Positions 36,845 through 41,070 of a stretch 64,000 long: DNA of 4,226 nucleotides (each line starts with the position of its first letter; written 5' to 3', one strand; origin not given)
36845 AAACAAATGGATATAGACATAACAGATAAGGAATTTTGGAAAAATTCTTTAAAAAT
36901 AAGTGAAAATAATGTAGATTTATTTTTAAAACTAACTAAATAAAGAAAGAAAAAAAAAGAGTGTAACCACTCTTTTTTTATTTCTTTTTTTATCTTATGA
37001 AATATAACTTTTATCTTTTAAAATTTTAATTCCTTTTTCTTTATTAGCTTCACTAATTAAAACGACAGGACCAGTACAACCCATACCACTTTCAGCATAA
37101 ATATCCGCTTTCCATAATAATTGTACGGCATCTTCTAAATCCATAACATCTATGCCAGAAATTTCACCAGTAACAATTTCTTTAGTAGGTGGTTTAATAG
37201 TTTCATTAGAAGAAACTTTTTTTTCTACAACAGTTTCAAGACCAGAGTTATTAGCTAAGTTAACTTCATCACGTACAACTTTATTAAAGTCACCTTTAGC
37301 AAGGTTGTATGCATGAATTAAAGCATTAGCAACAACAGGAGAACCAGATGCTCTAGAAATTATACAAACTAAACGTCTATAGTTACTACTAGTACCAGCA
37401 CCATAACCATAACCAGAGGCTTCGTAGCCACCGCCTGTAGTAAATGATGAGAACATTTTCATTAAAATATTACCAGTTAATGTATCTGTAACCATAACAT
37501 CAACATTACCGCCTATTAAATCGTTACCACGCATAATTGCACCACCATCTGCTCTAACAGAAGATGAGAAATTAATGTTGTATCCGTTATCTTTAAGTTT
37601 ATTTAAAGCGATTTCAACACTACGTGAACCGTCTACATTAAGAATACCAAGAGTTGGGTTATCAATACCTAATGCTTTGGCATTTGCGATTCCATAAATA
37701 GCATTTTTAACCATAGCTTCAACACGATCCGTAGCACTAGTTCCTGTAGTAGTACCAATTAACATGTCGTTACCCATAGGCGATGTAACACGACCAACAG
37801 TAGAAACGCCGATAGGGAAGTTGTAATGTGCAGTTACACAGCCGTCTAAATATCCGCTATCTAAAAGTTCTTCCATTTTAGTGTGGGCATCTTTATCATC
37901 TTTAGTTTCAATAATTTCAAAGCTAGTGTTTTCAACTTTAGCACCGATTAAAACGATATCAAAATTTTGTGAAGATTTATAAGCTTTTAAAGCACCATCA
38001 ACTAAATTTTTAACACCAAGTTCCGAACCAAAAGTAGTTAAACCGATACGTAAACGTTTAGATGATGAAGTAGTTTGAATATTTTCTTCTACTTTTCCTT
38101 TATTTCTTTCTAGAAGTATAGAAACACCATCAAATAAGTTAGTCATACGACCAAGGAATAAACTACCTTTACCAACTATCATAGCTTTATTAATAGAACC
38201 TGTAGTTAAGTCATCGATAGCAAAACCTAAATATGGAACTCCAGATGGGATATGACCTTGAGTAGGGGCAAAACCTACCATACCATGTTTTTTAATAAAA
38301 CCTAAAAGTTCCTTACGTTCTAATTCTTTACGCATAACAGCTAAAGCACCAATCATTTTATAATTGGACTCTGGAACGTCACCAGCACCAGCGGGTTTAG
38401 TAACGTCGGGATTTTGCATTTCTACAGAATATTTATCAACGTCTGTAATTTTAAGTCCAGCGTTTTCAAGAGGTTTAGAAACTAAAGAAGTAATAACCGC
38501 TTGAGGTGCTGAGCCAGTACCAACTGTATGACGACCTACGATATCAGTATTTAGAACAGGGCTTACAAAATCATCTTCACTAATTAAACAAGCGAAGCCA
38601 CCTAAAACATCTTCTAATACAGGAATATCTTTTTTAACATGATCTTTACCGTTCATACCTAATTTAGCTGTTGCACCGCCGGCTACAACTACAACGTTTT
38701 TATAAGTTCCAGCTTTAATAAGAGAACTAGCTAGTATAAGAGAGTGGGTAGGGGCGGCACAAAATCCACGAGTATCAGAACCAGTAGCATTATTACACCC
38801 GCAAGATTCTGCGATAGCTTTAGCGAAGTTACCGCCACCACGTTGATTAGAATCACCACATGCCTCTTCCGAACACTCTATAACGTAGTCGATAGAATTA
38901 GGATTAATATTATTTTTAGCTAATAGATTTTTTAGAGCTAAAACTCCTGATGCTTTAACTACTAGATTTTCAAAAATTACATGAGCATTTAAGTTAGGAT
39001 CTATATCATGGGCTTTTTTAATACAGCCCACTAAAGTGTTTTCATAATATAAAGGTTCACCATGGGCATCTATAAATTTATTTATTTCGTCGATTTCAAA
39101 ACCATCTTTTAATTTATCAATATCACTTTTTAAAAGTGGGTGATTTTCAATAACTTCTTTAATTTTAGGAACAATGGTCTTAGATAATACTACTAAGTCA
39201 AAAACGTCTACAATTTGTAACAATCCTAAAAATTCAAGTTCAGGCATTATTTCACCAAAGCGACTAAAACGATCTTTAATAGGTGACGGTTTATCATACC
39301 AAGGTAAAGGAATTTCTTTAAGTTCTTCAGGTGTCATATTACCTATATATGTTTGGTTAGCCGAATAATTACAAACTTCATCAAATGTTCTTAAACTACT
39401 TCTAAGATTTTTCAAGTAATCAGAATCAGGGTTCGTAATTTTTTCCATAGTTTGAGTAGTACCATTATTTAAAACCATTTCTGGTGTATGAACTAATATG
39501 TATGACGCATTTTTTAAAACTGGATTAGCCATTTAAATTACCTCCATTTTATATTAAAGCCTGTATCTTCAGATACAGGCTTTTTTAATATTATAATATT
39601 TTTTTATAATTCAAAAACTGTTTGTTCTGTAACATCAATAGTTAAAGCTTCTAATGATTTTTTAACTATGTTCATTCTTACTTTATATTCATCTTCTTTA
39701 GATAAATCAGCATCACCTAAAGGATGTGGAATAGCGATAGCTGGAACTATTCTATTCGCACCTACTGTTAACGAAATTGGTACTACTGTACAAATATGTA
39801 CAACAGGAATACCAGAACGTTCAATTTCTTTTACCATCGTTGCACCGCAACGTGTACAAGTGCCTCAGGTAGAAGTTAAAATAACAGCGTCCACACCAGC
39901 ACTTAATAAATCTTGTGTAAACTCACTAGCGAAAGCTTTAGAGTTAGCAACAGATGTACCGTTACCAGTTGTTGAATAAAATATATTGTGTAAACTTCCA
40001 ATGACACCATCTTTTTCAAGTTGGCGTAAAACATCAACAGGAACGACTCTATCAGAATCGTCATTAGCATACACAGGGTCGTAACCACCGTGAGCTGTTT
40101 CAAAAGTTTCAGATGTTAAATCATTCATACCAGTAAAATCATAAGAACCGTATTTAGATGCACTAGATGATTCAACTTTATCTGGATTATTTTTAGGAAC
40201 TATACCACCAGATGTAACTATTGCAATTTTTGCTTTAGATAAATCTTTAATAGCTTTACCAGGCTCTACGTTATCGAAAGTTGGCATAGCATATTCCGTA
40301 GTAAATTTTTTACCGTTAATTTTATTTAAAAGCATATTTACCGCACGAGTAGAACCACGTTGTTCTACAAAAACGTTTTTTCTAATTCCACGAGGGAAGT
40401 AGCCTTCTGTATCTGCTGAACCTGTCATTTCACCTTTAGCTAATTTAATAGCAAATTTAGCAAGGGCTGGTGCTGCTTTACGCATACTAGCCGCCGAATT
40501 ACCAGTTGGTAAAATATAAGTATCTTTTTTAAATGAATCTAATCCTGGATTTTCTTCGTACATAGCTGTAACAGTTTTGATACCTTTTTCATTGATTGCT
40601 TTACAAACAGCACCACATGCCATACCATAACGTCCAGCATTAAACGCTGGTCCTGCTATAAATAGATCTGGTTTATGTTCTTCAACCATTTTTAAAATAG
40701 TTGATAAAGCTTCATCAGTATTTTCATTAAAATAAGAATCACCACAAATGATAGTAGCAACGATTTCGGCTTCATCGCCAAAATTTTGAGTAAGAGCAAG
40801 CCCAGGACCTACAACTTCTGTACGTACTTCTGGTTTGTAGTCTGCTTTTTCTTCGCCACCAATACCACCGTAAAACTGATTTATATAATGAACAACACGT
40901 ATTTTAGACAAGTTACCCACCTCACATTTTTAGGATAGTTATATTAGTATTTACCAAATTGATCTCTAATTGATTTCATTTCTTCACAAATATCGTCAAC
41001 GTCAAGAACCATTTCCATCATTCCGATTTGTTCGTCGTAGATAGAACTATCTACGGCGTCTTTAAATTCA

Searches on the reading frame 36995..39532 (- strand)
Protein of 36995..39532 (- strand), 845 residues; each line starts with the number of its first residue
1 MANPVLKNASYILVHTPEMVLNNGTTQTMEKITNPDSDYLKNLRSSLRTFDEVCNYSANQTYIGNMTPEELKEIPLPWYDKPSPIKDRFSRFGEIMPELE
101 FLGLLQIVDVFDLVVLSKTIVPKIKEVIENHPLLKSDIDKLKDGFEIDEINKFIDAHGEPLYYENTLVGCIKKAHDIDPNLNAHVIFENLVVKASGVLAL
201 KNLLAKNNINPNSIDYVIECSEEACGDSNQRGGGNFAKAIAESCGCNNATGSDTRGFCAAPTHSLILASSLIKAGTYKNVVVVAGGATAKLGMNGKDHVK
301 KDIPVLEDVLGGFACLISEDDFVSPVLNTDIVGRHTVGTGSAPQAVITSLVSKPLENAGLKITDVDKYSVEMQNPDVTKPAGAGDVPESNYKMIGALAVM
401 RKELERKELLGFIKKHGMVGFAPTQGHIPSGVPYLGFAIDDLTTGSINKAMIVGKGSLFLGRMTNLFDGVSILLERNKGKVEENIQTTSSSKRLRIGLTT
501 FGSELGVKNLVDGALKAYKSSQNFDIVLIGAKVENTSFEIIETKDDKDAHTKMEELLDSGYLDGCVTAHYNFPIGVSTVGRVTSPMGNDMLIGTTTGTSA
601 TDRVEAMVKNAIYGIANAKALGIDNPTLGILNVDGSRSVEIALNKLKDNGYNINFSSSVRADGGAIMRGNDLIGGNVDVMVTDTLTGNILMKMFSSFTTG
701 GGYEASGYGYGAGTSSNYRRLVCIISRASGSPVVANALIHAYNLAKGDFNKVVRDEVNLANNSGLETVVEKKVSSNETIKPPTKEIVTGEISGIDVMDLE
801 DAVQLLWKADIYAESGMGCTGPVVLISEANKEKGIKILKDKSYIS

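Call 47: search_protein_families(library=pfam, proteins=[window:36995-39532:-], max_evalue=0.00001)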
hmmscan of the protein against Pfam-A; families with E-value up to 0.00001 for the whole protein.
window:36995-39532:- (845 aa): 3 families
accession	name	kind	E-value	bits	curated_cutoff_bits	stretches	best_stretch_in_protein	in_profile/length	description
PF19364.4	DUF5940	-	4.3e-77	258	27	1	345-489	1-145/166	Family of unknown function (DUF5940)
PF02504.20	FA_synthesis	-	6.2e-50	170.6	29.1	1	494-823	1-322/324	Fatty acid synthesis protein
PF08545.16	ACP_syn_III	-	9e-06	25.9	24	0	253-321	2-65/80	3-Oxoacyl-[acyl-carrier-protein (ACP)] synthase III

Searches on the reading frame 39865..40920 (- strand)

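Call 47: search_protein_families(library=pfam, proteins=[window:39865-40920:-], max_evalue=0.00001)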
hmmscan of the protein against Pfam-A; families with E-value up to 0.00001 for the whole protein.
window:39865-40920:- (351 aa): 1 family
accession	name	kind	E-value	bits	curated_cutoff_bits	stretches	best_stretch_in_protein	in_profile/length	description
PF07355.17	GRDB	-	3.5e-170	566.3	22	1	6-351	1-347/347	Glycine/sarcosine/betaine reductase selenoprotein B (GRDB)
